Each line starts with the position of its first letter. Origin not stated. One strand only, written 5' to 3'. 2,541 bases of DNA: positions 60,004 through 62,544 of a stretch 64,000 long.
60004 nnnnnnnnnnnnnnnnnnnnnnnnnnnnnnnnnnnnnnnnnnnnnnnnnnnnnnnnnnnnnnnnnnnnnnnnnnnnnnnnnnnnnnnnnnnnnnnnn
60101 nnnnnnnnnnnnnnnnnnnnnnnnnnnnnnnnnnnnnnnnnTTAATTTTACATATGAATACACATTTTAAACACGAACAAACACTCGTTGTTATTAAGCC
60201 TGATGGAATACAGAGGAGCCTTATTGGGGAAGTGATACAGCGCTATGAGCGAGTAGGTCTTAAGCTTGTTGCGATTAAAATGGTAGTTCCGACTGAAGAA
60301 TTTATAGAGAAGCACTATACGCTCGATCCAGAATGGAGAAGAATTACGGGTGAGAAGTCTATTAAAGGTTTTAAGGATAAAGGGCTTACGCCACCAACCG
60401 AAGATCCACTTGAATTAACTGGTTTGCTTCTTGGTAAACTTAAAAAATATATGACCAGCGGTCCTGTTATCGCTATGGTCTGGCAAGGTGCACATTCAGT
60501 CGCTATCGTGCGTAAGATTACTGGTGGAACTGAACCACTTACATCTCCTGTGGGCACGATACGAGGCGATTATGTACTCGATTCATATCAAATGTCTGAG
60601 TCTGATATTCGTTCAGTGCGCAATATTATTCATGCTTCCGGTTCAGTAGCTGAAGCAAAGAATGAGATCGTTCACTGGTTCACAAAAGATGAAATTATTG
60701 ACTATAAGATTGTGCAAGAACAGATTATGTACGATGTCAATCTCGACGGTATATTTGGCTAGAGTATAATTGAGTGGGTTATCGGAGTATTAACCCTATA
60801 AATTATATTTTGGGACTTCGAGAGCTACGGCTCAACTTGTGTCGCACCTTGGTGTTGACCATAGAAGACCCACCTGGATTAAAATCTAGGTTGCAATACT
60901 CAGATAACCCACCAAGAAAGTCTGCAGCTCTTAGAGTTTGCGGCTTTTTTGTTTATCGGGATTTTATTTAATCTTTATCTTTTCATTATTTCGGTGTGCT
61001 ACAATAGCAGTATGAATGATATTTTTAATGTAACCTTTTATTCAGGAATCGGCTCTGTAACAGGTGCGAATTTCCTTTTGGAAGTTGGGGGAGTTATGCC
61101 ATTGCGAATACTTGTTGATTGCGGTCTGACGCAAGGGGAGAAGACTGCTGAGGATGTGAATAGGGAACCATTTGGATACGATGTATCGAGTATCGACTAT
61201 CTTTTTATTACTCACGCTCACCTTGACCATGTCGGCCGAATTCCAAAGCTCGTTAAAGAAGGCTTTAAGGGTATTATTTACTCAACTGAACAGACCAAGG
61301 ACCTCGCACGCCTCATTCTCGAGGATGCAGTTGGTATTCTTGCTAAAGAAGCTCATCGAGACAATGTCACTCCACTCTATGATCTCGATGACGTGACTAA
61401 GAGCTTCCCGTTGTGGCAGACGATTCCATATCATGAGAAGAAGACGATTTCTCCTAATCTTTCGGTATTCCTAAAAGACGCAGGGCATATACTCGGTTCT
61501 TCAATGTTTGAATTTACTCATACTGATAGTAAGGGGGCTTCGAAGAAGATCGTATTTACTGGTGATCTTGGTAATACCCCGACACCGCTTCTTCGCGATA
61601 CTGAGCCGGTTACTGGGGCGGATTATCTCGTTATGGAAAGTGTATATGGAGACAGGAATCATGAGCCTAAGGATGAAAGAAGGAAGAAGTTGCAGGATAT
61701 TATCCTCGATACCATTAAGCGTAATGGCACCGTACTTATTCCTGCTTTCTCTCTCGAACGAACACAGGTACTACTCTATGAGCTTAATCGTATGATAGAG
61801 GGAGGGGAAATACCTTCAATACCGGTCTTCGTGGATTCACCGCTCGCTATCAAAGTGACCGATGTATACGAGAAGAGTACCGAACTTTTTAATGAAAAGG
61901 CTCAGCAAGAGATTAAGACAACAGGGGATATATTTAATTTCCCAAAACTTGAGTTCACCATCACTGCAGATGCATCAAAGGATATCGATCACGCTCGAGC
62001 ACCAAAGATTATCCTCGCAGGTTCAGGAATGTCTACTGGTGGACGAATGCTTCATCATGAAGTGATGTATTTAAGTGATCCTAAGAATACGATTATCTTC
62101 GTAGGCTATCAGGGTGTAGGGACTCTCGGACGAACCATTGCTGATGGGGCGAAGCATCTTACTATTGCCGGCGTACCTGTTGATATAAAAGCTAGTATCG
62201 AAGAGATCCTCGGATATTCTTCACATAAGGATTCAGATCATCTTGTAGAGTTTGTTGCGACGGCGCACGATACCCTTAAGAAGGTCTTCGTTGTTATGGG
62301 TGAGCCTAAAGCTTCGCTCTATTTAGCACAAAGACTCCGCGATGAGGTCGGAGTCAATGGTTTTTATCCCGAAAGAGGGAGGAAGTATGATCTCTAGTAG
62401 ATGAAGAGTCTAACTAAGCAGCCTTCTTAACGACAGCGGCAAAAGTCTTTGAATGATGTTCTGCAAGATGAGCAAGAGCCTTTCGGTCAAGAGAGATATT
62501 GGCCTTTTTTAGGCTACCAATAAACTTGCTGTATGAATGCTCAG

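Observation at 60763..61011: Candidate about 175-nt structured sRNA or leader between ndk and the RNase J-like gene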

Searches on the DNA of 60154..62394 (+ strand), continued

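Call 63: search_with_rna_model(model_id=R2, source=window, max_evalue=1, show_alignments=1)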
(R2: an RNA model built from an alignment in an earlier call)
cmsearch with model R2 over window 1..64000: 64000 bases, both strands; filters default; matches with E-value up to 1: 2.
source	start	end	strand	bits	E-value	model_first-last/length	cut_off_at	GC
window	60765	60961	+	126.1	2.2e-23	1-182/182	no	0.42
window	60770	60910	-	18.8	0.08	14-145/182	no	0.43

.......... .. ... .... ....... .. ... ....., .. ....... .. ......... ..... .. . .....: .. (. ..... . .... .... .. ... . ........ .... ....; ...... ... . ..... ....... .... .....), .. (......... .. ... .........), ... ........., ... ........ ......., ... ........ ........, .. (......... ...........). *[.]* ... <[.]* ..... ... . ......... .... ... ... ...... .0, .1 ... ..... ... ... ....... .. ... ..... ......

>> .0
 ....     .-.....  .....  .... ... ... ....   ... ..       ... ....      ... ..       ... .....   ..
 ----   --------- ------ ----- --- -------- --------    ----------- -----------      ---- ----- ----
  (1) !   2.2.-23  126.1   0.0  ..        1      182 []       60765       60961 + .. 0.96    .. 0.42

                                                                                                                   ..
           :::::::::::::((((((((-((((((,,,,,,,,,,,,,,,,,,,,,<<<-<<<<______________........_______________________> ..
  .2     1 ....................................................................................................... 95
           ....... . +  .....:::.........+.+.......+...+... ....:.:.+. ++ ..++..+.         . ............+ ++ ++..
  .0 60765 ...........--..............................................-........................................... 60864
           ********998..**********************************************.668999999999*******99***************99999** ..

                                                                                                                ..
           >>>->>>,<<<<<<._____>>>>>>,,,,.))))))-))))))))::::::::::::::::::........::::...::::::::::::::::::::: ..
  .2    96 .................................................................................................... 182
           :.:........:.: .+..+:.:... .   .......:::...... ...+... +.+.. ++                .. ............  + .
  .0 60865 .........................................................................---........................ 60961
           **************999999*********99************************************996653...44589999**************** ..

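Call 64: search_rna_families(source=L136, start=1835, end=2050, threshold=evalue, max_evalue=10, show_alignments=2)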
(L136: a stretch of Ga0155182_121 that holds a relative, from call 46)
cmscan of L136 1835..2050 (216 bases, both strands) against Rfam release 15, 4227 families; matches with E-value up to 10: 8.
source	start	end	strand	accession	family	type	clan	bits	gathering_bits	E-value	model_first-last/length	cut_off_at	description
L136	1998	2037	+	RF03589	mir-5583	Gene; miRNA;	-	19.1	80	0.72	1-59/59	no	mir-5583 microRNA precursor family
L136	2002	2046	-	RF02083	OrzO-P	Gene; antitoxin;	-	14.3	60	6.1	31-76/76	no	OrzO-P RNA antitoxin family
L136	1856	1941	+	RF01194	sn2903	Gene; snRNA; snoRNA; CD-box;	CL00066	14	50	1.6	1-91/91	no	Small nucleolar RNA sn2903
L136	1995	2040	+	RF04154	mir-1277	Gene; miRNA;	-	13.6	81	9.5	1-78/78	no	mir-1277 microRNA precursor family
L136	1935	1962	-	RF01382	HIV-1_SL4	Cis-reg;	-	12.7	31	5.2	1-20/20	no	HIV-1 stem-loop 4 packaging signal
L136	1875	1976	+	RF00013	6S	Gene;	-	12.6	46.4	1.4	41-146/187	no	6S / SsrS RNA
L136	2008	2044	+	RF02931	Bacilli-1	Gene; sRNA;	-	12.2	55.6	3.9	1-65/65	no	Bacilli-1 RNA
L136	1911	1945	+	RF01136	sR28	Gene; snRNA; snoRNA; CD-box;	-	9.3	39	3.5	1-55/55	no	Small nucleolar RNA sR28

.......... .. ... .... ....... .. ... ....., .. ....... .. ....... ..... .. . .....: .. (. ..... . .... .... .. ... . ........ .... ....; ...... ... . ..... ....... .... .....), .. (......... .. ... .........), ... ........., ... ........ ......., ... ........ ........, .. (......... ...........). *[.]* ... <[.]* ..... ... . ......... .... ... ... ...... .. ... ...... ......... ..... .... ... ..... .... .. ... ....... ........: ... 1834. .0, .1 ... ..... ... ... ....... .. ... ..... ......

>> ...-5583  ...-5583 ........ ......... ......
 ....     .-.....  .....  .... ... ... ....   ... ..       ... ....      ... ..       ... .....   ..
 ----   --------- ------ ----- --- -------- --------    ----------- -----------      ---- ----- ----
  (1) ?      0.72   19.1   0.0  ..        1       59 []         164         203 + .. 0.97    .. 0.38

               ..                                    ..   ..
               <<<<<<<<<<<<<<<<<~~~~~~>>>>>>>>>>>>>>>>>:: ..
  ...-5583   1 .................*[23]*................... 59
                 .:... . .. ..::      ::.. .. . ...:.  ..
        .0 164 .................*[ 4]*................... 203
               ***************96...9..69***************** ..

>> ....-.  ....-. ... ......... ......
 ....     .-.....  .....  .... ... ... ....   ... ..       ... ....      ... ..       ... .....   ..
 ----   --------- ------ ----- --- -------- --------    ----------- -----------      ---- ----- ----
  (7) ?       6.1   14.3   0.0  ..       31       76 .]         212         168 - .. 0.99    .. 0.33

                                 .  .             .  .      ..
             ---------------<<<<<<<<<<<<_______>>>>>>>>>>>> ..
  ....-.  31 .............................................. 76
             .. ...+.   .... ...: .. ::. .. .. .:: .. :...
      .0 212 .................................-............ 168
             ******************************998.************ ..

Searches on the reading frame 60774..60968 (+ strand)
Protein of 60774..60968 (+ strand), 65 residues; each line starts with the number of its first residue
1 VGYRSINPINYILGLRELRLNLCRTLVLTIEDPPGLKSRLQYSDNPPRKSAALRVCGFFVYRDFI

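Call 10: search_protein_families(library=pfam, proteins=[window:60774-60968:+])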
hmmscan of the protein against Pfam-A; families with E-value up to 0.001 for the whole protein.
window:60774-60968:+ (65 aa): 0 families

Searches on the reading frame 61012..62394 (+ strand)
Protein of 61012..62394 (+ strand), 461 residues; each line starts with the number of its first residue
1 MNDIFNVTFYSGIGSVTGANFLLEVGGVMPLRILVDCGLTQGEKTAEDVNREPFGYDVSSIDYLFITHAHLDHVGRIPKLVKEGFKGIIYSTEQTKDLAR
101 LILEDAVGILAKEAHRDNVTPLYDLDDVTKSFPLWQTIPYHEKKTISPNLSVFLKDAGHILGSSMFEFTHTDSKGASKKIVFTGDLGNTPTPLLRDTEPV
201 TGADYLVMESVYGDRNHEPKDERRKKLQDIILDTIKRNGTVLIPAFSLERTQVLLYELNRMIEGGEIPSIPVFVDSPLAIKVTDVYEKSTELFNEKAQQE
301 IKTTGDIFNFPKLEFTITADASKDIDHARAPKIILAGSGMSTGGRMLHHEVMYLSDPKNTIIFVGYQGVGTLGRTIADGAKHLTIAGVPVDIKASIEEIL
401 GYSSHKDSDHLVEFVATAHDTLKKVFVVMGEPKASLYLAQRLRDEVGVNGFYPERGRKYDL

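Call 10: search_protein_families(library=pfam, proteins=[window:61012-62394:+])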
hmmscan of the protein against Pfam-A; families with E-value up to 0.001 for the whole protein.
window:61012-62394:+ (461 aa): 5 families
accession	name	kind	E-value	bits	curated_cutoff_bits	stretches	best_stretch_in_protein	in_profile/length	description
PF10996.14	Beta-Casp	-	1.7e-35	122.6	27.7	1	251-376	1-120/120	Beta-Casp domain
PF00753.33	Lactamase_B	-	4.7e-12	46.7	22.7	1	33-135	18-122/196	Metallo-beta-lactamase superfamily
PF16661.11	Lactamase_B_6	-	1.2e-11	44.8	27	1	31-172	7-153/193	Metallo-beta-lactamase superfamily domain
PF07521.17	RMMBL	-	1.3e-09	38.3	21.6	1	390-453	2-63/63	Zn-dependent metallo-hydrolase RNA specificity domain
PF12706.13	Lactamase_B_2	-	3.5e-08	33.7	27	1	32-209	2-163/200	Beta-lactamase superfamily domain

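Call 43: search_protein_families(library=ncbifam, proteins=[window:61012-62394:+])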
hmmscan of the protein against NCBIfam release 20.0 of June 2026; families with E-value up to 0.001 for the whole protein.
window:61012-62394:+ (461 aa): 13 families
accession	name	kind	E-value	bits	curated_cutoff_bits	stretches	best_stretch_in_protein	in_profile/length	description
NF045584.1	cas14_MBL_CASP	equivalog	1.9e-119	399.8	800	1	7-457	3-436/612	type VII CRISPR-associated protein Cas14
TIGR03675.1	arCOG00543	equivalog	6e-87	292.4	580.2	1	5-454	175-623/631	beta-CASP ribonuclease aCPSF1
TIGR04122.1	Xnuc_lig_assoc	equivalog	3.7e-09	35.8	325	1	136-263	65-187/326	ligase-associated DNA damage response exonuclease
NF033105.1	bla_subclass_B3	equivalog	4.7e-06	26.1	240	1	33-96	35-97/257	subclass B3 metallo-beta-lactamase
NF000801.0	PRK00055.1-3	equivalog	5.8e-05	22.3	252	0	33-81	32-74/307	ribonuclease Z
NF002558.0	PRK02126.1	subfamily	9.1e-05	21.6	315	0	57-81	44-68/345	ribonuclease Z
TIGR02651.1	RNase_Z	equivalog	0.00012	21.2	292.95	0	33-82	30-73/302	ribonuclease Z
NF012229.1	bla_class_B_core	domain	0.00019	21.6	100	1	33-100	27-89/139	metallo-beta-lactamase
NF000405.1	HARLDQ_not_B3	exception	0.00023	20.8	350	1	32-101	51-119/267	HARLDQ motif MBL-fold protein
TIGR00649.1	MG423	subfamily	0.00028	19.4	400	1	61-104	59-102/546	RNase J family beta-CASP ribonuclease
NF000458.2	blaPEDO-2_fam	exception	0.00031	20.2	550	0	33-180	64-195/285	PEDO-2 family subclass B3 metallo-beta-lactamase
NF033185.1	B3_Acin_new2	exception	0.00058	19.1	625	0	31-83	61-112/285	putative subclass B3 metallo-beta-lactamase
NF047419.1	RNase_J1_RnjA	exception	0.00064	18.5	820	0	59-106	58-104/549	ribonuclease J1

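Call 46: find_related_loci(query=window:61012-62394:+, collection=metagenome_contigs, flank=2500)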
Query window:61012-62394:+ (461 aa) in metagenome_contigs; peptide patterns used: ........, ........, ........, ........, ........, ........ (x = any residue, [..] = any of these).
548 stretches matched a pattern; 494 encode a relative of the query (tblastn E <= 1e-3); the best 80 are kept; 80 distinct loci.
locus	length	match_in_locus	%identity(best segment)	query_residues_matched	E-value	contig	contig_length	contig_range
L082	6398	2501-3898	82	1-461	0e+0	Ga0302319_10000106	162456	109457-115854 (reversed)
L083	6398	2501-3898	82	1-461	0e+0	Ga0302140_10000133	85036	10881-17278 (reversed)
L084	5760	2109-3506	82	1-461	0e+0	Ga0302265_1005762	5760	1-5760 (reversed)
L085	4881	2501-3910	81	1-461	0e+0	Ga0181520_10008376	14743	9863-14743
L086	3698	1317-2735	73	5-461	0e+0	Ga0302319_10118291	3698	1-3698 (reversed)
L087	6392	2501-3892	73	2-461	0e+0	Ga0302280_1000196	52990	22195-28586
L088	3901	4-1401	82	1-461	0e+0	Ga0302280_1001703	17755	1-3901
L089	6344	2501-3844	65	6-461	0e+0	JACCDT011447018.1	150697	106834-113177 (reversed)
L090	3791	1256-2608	65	7-461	0e+0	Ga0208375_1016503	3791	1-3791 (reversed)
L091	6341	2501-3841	63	6-461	0e+0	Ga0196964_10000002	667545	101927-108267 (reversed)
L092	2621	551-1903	62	7-461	0e+0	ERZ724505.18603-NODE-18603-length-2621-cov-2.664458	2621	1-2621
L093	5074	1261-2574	63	5-461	0e+0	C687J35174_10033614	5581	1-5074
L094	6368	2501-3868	60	6-461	0e+0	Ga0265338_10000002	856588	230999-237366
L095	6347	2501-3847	60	7-461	0e+0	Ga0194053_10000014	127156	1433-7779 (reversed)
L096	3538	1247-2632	58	7-461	0e+0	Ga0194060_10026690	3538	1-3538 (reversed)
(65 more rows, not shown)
